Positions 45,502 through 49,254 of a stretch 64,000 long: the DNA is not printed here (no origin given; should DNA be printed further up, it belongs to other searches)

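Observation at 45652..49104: Insulinase-like giant (1150 aa) without the HxxEH zinc site: a probable pseudo-protease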

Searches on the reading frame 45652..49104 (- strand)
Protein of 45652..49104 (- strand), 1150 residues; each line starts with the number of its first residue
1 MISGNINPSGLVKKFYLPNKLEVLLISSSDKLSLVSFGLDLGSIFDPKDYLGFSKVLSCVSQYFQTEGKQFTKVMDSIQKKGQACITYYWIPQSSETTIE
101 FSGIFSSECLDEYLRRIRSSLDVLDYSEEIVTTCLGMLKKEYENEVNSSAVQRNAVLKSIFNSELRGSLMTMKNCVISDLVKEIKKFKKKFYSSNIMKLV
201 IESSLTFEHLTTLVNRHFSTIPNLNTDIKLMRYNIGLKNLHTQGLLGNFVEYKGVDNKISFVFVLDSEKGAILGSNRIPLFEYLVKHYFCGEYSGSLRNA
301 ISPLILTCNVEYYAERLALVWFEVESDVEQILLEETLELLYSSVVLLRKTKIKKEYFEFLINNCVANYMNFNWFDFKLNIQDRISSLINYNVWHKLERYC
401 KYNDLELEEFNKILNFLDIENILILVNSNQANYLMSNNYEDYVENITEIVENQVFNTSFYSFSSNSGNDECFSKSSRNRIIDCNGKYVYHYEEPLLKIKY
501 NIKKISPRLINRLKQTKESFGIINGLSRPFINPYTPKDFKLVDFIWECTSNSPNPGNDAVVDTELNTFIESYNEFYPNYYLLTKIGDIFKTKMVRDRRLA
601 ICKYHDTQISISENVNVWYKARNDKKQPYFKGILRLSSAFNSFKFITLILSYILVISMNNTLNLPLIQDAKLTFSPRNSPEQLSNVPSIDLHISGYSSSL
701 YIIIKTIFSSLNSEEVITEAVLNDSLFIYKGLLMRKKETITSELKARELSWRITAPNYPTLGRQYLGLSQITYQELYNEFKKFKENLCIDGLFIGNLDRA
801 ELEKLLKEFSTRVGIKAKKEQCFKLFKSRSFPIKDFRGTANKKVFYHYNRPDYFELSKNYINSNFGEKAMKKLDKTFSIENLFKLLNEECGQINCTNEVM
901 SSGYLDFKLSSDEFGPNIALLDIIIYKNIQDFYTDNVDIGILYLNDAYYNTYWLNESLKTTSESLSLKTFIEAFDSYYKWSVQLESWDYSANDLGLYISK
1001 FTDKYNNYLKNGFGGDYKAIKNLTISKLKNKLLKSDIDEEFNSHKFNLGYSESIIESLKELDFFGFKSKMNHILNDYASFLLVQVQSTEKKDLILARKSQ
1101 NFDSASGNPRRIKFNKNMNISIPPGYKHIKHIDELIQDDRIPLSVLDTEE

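Call 3: search_protein_families(library=pfam, proteins=[window:45652-49104:-], max_evalue=10)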
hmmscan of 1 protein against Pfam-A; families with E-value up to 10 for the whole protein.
window:45652-49104:- (1150 aa): 1 family
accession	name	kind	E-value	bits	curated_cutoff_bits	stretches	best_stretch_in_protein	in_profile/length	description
PF05193.26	Peptidase_M16_C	-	1.5e-07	31.9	23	1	182-227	5-49/181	Peptidase M16 inactive domain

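Call 4: search_solved_structures(query=window:45652-49104:-, max_evalue=10, show_alignments=3)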
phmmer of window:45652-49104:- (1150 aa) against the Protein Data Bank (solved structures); distinct sequences matched with E-value up to 10: 3.
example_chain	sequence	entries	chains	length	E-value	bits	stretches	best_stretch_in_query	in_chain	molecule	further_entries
1q2l_A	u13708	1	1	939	0.0014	19.7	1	17-362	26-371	Protease III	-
3cww_A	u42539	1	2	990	0.0074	17.3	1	17-228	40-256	Insulin-degrading enzyme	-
8ab6_A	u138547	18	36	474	0.69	10.8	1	106-230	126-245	YALI0A14806p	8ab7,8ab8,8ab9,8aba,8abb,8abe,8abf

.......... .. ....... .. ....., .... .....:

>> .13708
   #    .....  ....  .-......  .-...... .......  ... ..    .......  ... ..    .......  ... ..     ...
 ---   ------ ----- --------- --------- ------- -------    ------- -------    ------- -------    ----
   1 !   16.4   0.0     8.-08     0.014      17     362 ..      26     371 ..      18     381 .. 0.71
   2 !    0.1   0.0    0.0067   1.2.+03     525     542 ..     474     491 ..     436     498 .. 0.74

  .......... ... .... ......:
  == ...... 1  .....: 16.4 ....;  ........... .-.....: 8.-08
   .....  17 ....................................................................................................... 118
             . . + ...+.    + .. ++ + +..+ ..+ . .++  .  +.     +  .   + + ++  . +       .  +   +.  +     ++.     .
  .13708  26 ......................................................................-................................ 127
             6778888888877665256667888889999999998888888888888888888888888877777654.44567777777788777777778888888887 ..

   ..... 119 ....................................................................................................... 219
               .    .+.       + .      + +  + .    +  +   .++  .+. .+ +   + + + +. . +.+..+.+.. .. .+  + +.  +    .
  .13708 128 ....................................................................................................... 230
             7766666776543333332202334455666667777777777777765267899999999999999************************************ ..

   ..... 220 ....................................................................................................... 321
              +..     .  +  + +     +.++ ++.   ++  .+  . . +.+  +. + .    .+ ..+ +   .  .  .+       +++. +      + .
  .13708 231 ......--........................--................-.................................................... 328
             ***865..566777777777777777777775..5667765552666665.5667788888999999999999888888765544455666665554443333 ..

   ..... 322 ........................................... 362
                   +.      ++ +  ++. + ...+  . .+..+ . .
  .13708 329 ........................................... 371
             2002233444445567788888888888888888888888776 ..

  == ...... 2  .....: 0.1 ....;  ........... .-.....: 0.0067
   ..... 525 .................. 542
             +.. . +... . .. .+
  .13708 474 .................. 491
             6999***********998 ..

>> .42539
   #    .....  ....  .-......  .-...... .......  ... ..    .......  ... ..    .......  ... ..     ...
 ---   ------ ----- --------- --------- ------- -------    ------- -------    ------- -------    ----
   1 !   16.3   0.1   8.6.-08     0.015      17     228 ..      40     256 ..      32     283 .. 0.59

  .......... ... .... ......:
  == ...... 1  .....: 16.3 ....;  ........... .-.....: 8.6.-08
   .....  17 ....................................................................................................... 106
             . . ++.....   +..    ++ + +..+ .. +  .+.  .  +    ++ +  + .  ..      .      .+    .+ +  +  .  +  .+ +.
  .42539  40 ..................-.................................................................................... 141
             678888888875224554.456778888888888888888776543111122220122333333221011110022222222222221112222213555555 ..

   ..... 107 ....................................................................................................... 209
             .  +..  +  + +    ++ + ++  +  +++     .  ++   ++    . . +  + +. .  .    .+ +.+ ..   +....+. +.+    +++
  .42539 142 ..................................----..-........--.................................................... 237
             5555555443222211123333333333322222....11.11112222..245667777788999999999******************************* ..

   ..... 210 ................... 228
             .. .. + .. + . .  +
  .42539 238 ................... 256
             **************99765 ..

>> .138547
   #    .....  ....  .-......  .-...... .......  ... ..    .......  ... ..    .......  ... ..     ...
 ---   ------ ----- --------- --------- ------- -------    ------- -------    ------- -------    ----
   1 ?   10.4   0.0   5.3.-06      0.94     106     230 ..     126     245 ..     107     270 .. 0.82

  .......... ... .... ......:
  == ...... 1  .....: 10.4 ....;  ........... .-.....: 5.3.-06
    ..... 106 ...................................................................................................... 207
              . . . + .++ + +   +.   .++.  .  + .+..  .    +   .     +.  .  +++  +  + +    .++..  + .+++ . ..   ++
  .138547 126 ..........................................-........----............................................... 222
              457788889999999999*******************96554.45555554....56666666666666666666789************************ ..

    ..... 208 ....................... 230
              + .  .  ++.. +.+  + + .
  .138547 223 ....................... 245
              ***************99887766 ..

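Call 6: find_homologous_proteins(query=window:45652-49104:-, max_evalue=0.001)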
Query window:45652-49104:- (1150 aa): 9 proteins with E <= 0.001 among 8000 candidates.
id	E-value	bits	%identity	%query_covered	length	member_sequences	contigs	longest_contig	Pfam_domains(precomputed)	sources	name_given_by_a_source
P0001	0.0e+0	2466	96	100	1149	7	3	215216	PF05193.27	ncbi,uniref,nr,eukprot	ncbi:hypothetical protein ChUKH1_02715 [Cryptosporidium hominis]|uniref:Insulinase like peptidase n=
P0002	0.0e+0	2335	91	100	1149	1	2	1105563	PF05193.27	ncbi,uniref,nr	ncbi:hypothetical protein CmeUKMEL1_01745 [Cryptosporidium meleagridis]|uniref:Uncharacterized prote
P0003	0.0e+0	1868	74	100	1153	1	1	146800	PF05193.27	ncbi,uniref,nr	ncbi:insulinase like peptidase [Cryptosporidium sp. chipmunk genotype I]|uniref:insulinase like pept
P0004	0.0e+0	1526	62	100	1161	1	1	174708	-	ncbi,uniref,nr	ncbi:insulinase-like peptidase [Cryptosporidium ubiquitum]|uniref:Insulinase-like peptidase n=1 Tax=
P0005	0.0e+0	1359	56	99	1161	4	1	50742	-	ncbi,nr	ncbi:insulinase like peptidase [Cryptosporidium canis]|nr:insulinase like peptidase [Cryptosporidium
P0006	0.0e+0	1350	55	100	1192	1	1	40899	-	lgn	-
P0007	7.9e-296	1002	44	99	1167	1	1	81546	PF16187.11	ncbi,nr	ncbi:peptidase M16 [Cryptosporidium felis]|nr:peptidase M16 [Cryptosporidium felis]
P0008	3.3e-189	649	37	99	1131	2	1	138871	-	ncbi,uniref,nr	ncbi:hypothetical protein FG379_001908 [Cryptosporidium bovis]|uniref:uncharacterized protein n=1 Ta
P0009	5.9e-184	632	36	99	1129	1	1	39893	-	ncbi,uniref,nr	ncbi:hypothetical protein FG386_003684 [Cryptosporidium ryanae]|uniref:uncharacterized protein n=1 T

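Call 7: list_cluster_members(proteins=[window:45652-49104:-, P0001])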
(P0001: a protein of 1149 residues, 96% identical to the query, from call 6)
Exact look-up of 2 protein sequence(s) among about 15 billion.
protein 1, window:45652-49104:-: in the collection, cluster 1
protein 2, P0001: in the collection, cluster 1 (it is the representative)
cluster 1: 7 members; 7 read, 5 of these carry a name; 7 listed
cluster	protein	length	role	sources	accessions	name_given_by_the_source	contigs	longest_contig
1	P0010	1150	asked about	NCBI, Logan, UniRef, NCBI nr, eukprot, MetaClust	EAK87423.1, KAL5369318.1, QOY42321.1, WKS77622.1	insulinase like peptidase [Cryptosporidium parvum Iowa II] | Insulinase like peptidase n=2 Tax=Cryptosporidium parvum TaxID=5807 RepID=Q5CPS5_CRYPI | QOY42321.1 hypothetical protein CPATCC_001955 [Cryptosporidium parvum]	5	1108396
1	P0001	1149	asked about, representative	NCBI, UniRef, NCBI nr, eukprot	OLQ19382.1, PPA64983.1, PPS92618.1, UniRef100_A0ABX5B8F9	hypothetical protein ChUKH1_02715 [Cryptosporidium hominis] | Insulinase like peptidase n=1 Tax=Cryptosporidium hominis TaxID=237895 ... | hypothetical protein ChTU502y2012_422g0045 [Cryptosporidium hominis]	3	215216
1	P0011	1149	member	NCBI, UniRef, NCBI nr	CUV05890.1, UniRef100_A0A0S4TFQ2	unnamed protein product [Cryptosporidium hominis] | Peptidase M16 C-terminal domain-containing protein n=1 Tax=Cryptosporidium hominis ...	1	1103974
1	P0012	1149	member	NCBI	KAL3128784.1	insulinase like peptidase [Cryptosporidium hominis]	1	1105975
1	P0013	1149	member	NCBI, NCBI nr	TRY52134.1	Insulinase like peptidase [Cryptosporidium tyzzeri]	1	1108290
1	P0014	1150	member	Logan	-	-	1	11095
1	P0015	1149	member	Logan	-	-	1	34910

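Call 15: find_encoding_contigs(protein=window:45652-49104:-, flank=10000, max_places=4)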
Protein window:45652-49104:- (1150 aa): 24 contigs read that carry it; 4 places shown.
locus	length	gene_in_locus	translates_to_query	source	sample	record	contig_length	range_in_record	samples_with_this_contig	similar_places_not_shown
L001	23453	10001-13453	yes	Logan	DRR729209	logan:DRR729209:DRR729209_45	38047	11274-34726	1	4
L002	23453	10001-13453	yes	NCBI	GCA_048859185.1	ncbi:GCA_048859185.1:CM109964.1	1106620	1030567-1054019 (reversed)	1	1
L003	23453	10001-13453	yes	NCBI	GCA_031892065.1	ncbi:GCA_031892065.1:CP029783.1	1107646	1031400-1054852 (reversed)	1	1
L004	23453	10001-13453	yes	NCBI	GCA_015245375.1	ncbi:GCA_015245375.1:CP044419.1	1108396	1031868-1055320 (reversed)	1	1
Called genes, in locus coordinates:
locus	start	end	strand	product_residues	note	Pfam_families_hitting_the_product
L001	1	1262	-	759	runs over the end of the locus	PF01602:Adaptin_N, PF13513:HEAT_EZ (faint), PF25780:TPR_IPO5 (faint), PF02985:HEAT (faint), PF12717:Cnd1, PF13646:HEAT_2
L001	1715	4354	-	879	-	PF04130:GCP_C_terminal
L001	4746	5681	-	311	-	PF17681:GCP_N_terminal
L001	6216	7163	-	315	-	-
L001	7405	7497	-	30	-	-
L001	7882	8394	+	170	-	-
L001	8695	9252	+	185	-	-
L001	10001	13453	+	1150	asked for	PF05193:Peptidase_M16_C (faint)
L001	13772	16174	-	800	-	-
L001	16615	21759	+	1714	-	PF23774:TPR_GEMI5 (weak)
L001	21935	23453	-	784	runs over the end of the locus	-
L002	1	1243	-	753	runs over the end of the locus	PF01602:Adaptin_N, PF13513:HEAT_EZ (faint), PF25780:TPR_IPO5 (faint), PF02985:HEAT (faint), PF13646:HEAT_2, PF12717:Cnd1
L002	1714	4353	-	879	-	PF04130:GCP_C_terminal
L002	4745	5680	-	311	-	PF17681:GCP_N_terminal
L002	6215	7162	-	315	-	-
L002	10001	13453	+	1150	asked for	PF05193:Peptidase_M16_C (faint)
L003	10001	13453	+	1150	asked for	PF05193:Peptidase_M16_C (faint)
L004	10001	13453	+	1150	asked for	PF05193:Peptidase_M16_C (faint)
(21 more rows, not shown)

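Call 20: find_homologous_proteins(query=A1, max_evalue=0.001)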
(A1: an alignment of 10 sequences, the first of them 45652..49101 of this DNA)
Query A1 (10 sequences) (1149 aa, profile of the alignment): 13 proteins with E <= 0.001 among 8000 candidates.
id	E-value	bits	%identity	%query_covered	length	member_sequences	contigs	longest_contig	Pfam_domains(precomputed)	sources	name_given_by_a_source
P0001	0.0e+0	2030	96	100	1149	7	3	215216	PF05193.27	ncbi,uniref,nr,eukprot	ncbi:hypothetical protein ChUKH1_02715 [Cryptosporidium hominis]|uniref:Insulinase like peptidase n=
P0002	0.0e+0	2015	91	100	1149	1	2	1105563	PF05193.27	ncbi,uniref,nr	ncbi:hypothetical protein CmeUKMEL1_01745 [Cryptosporidium meleagridis]|uniref:Uncharacterized prote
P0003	0.0e+0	2013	74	100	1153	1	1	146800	PF05193.27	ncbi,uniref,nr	ncbi:insulinase like peptidase [Cryptosporidium sp. chipmunk genotype I]|uniref:insulinase like pept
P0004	0.0e+0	1941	62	100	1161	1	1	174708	-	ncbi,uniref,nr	ncbi:insulinase-like peptidase [Cryptosporidium ubiquitum]|uniref:Insulinase-like peptidase n=1 Tax=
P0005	0.0e+0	1916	56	99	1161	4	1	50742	-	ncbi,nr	ncbi:insulinase like peptidase [Cryptosporidium canis]|nr:insulinase like peptidase [Cryptosporidium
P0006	0.0e+0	1883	55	100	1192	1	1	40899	-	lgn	-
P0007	0.0e+0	1723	44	99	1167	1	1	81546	PF16187.11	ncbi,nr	ncbi:peptidase M16 [Cryptosporidium felis]|nr:peptidase M16 [Cryptosporidium felis]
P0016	1.2e-10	58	25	19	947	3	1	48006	PF16187.11,PF00675.26,PF05193.27,PF22456.2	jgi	-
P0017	2.9e-6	43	24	37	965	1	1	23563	PF16187.11,PF00675.26,PF05193.27,PF22456.2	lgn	-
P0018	3.3e-5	40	24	18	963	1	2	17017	PF16187.11,PF00675.26,PF05193.27,PF22456.2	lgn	-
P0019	1.4e-4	38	25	18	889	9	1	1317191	PF16187.11,PF00675.26,PF05193.27,PF22456.2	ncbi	ncbi:a-pheromone processing metallopeptidase-like protein Ste23 [Neocallimastix sp. 'constans']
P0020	2.6e-4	37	37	5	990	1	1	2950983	PF16187.11,PF00675.26,PF05193.27,PF22456.2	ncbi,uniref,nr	ncbi:insulysin [Entomortierella parvispora]|uniref:Insulysin n=1 Tax=Entomortierella parvispora TaxI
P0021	3.5e-4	37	24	19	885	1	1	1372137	PF16187.11,PF00675.26,PF05193.27,PF22456.2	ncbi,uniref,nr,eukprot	ncbi:hypothetical protein BCR36DRAFT_277844 [Piromyces finnis]|uniref:LuxS/MPP-like metallohydrolase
